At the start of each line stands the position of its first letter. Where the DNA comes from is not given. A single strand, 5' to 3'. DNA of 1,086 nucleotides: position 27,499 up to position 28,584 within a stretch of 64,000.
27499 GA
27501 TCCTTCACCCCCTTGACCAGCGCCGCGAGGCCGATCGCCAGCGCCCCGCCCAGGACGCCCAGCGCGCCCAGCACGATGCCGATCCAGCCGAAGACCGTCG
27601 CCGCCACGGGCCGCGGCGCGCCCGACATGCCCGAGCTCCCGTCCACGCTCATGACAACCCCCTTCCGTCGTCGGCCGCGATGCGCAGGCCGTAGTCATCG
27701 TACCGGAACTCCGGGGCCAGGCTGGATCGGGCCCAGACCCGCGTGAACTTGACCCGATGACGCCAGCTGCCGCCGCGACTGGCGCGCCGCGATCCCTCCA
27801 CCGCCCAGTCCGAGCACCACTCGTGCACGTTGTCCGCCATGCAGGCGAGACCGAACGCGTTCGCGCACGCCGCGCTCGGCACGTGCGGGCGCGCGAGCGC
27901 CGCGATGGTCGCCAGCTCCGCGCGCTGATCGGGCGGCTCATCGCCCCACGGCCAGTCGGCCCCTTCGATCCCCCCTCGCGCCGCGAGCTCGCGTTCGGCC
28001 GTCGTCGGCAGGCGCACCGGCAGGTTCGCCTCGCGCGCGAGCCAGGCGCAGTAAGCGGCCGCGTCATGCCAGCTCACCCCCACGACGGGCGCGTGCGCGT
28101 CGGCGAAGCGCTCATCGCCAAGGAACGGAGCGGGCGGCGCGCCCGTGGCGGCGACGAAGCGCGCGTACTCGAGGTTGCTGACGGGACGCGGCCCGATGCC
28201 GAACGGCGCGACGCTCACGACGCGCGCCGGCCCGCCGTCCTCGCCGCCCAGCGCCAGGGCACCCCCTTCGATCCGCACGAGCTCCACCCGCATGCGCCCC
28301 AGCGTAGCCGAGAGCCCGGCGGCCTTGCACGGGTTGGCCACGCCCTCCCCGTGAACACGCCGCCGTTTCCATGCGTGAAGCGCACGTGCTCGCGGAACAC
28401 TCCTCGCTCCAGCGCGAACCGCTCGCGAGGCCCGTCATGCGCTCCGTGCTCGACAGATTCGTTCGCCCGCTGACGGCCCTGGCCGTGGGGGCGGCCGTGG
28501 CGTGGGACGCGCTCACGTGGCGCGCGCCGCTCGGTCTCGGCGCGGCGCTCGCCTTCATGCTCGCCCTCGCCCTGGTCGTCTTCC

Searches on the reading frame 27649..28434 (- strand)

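Call 24: search_protein_families(library=pfam, proteins=[window:27649-28434:-], max_evalue=0.001)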
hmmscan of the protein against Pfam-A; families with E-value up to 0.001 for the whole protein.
window:27649-28434:- (261 aa): 1 family
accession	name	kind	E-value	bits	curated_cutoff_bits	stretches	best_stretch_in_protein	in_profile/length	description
PF03781.23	FGE-sulfatase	-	6.9e-36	124.6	23.3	1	51-253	4-254/255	Sulfatase-modifying factor enzyme 1-like domain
